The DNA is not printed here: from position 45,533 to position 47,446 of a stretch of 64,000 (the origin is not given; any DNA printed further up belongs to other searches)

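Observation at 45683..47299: Two paralogous GT-C proteins share a conserved C-terminal soluble domain not assignable to a characterised family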

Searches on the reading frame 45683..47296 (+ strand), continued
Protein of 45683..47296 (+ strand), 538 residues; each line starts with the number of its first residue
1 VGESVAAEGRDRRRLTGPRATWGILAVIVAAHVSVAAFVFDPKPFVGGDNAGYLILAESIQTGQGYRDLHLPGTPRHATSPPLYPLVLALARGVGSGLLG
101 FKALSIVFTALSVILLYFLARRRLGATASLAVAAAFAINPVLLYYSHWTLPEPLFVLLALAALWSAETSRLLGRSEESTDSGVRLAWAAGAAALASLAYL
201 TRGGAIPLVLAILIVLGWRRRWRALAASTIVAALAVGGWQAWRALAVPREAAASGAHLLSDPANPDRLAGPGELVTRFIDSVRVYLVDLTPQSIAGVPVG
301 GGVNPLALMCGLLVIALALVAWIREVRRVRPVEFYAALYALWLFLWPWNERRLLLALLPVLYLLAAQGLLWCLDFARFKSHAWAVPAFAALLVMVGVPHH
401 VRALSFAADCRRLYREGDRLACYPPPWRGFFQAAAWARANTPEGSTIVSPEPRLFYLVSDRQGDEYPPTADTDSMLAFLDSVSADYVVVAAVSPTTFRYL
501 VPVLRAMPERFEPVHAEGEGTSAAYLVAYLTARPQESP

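Call 47: search_protein_families(library=pfam, proteins=[L032:17-877:+, L032:2617-3246:+, L032:3847-4737:+, L032:7147-8007:+, L058:312-1667:+, L058:3499-4137:+, L058:4934-5827:+, L058:9454-10761:+, L032:5530-7074:+, L058:6619-8142:+], max_evalue=0.001)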
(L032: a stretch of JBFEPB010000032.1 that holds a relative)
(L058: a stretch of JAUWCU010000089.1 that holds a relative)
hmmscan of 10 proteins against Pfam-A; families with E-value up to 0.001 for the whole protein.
L032:17-877:+ (287 aa): 8 families
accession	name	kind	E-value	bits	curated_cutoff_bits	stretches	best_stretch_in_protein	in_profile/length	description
PF00158.32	Sigma54_activat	-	2e-64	216.8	20.2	1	2-150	19-167/168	Sigma-54 interaction domain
PF25601.1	AAA_lid_14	-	1.1e-27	96.1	27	1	156-231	1-76/87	AAA+ ATPase lid domain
PF02954.25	HTH_8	-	4.9e-16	58.6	22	1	240-281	1-42/42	Bacterial regulatory protein, Fis family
PF14532.12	Sigma54_activ_2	-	7.4e-16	59.1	25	1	2-155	18-138/138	Sigma-54 interaction domain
PF07728.20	AAA_5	-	6.8e-06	26.6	22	1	7-126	1-123/139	AAA domain (dynein-related subfamily)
PF01078.27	Mg_chelatase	-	1.2e-05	25.2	20.3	0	63-98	93-127/207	Magnesium chelatase, subunit ChlI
PF13556.12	HTH_30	-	1.3e-05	25.3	27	1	252-279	7-34/59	PucR C-terminal helix-turn-helix domain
PF00004.35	AAA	-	0.00022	22.1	21.2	1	8-127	1-111/131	ATPase family associated with various cellular activities (AAA)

L032:2617-3246:+ (210 aa): 1 family
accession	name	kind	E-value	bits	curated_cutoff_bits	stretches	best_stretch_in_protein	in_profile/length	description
PF03279.18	Lip_A_acyltrans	-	3.1e-07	30.3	22.3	1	53-182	108-244/295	Bacterial lipid A biosynthesis acyltransferase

L032:3847-4737:+ (297 aa): 3 families
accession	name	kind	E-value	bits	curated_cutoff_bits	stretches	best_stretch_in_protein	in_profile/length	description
PF03968.19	LptD_N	-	7.9e-10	39.4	20.4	1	23-143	11-111/113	LptA/(LptD N-terminal domain) LPS transport protein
PF13100.11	OstA_2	-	4.6e-09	36.5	21.2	0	82-140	19-76/158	OstA-like protein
PF06835.18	LptC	-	1e-05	25.6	21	0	23-83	96-161/175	Lipopolysaccharide-assembly, LptC-related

L032:7147-8007:+ (287 aa): 0 families

L058:312-1667:+ (452 aa): 10 families
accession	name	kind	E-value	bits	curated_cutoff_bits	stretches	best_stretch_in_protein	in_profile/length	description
PF00158.32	Sigma54_activat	-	2.5e-71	239.2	20.2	1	142-307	2-167/168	Sigma-54 interaction domain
PF00072.30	Response_reg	-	2.8e-30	105.2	30.2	1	3-112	1-110/111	Response regulator receiver domain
PF25601.1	AAA_lid_14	-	1.3e-28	99.1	27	1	313-392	1-80/87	AAA+ ATPase lid domain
PF14532.12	Sigma54_activ_2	-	8.9e-21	75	25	1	144-312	3-138/138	Sigma-54 interaction domain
PF02954.25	HTH_8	-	6e-13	48.7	22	1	399-438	3-42/42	Bacterial regulatory protein, Fis family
PF13191.12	AAA_16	-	3e-07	31.5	32.6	1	141-217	2-85/167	AAA ATPase domain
PF07728.20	AAA_5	-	1.2e-06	29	22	1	165-283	2-123/139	AAA domain (dynein-related subfamily)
PF00004.35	AAA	-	7e-06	27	21.2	1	165-295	1-120/131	ATPase family associated with various cellular activities (AAA)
PF01078.27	Mg_chelatase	-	2e-05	24.5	20.3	0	220-282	93-157/207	Magnesium chelatase, subunit ChlI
PF13556.12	HTH_30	-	3.9e-05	23.8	27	1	413-435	11-33/59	PucR C-terminal helix-turn-helix domain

L058:3499-4137:+ (213 aa): 1 family
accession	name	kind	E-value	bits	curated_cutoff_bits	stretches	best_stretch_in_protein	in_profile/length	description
PF03279.18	Lip_A_acyltrans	-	0.00053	19.7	22.3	0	66-153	120-201/295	Bacterial lipid A biosynthesis acyltransferase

L058:4934-5827:+ (298 aa): 3 families
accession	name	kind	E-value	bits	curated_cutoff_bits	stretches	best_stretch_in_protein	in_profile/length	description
PF13100.11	OstA_2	-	1.7e-09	38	21.2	1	14-142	9-136/158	OstA-like protein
PF06835.18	LptC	-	3.9e-05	23.8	21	0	12-115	54-164/175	Lipopolysaccharide-assembly, LptC-related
PF03968.19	LptD_N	-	0.00012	22.7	20.4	0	14-112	4-111/113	LptA/(LptD N-terminal domain) LPS transport protein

L058:9454-10761:+ (436 aa): 5 families
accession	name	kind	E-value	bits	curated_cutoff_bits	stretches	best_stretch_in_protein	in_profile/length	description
PF13517.12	FG-GAP_3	-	2.3e-22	79.8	26.9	2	130-192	1-60/61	FG-GAP-like repeat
PF01839.29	FG-GAP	-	6.1e-10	39.2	22.1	0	80-108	5-32/37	FG-GAP repeat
PF16743.10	PliI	-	5.5e-06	26.5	27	0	33-58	62-87/123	Periplasmic lysozyme inhibitor of I-type lysozyme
PF14783.12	BBS2_Mid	-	0.00014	22.3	27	0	56-100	60-103/108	Ciliary BBSome complex subunit 2, middle region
PF25292.1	Beta-prop_CGLA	-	0.00049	20.1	26.8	0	29-74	30-72/316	Lambda-carrageenase beta-propeller domain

L032:5530-7074:+ (515 aa): 0 families

L058:6619-8142:+ (508 aa): 1 family
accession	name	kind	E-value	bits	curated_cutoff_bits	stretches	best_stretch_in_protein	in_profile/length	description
PF13231.12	PMT_2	-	2.4e-09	38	26.1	1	75-222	3-157/160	Dolichyl-phosphate-mannose-protein mannosyltransferase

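Call 58: search_protein_families(library=pfam, proteins=[L075:9070-9969:+, L075:7255-8970:+, L075:5472-6338:+, L075:11631-14705:+, L075:14715-17411:+, L052:8310-9917:+, L052:7115-8302:+, L052:5841-7115:+, L052:4898-6130:+, L052:11760-15452:+], max_evalue=0.0001)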
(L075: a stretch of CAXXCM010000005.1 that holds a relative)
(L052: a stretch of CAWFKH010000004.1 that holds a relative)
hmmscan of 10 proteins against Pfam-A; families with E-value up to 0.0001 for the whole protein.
L075:9070-9969:+ (300 aa): 3 families
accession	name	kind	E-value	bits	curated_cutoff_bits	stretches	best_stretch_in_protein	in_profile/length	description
PF22645.1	GKRP_SIS_N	-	7.7e-19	67.9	27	1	47-152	2-111/113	Glucokinase regulatory protein N-terminal SIS domain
PF22198.1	GKRP_SIS_2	-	2.2e-06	28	27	1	47-106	7-66/191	Glucokinase regulatory protein, second SIS domain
PF13580.11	SIS_2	-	1.3e-05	25.7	27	1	35-159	9-132/138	SIS domain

L075:7255-8970:+ (572 aa): 0 families

L075:5472-6338:+ (289 aa): 0 families

L075:11631-14705:+ (1025 aa): 2 families
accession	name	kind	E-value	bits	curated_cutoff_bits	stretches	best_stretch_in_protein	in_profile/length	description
PF07676.18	PD40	-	6.4e-18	64.7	20.9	1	502-527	11-37/38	WD40-like Beta Propeller Repeat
PF01103.29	Omp85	-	3.8e-06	27.1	24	1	835-991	148-293/325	Omp85 superfamily domain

L075:14715-17411:+ (899 aa): 3 families
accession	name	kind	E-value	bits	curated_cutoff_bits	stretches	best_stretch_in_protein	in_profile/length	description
PF02867.20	Ribonuc_red_lgC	-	8.8e-125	417.7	23.9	1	168-656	1-523/523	Ribonucleotide reductase, barrel domain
PF00317.26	Ribonuc_red_lgN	-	7.2e-21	74.5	28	1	84-165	3-77/77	Ribonucleotide reductase, all-alpha domain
PF12637.14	TSCPD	-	9.4e-19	67.9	22.8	1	742-828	13-86/88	TSCPD domain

L052:8310-9917:+ (536 aa): 1 family
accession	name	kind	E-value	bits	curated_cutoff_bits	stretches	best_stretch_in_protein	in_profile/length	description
PF00933.27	Glyco_hydro_3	-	3.3e-68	230.9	27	1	39-301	27-294/316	Glycosyl hydrolase family 3 N terminal domain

L052:7115-8302:+ (396 aa): 1 family
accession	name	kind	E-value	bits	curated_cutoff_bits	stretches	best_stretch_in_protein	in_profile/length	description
PF03702.20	AnmK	-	1.9e-106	356.7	24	1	8-383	2-366/367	Anhydro-N-acetylmuramic acid kinase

L052:5841-7115:+ (425 aa): 3 families
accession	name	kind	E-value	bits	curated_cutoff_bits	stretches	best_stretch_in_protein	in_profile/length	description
PF22645.1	GKRP_SIS_N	-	3.3e-16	59.5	27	1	173-277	2-110/113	Glucokinase regulatory protein N-terminal SIS domain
PF22198.1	GKRP_SIS_2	-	4.6e-06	26.9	27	1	170-229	4-63/191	Glucokinase regulatory protein, second SIS domain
PF13580.11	SIS_2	-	3.8e-05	24.2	27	1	160-283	8-130/138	SIS domain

L052:4898-6130:+ (411 aa): 0 families

L052:11760-15452:+ (1231 aa): 1 family
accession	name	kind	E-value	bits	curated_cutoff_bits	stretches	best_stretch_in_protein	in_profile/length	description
PF01520.23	Amidase_3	-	1.3e-32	113.7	27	1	1051-1221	1-173/174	N-acetylmuramoyl-L-alanine amidase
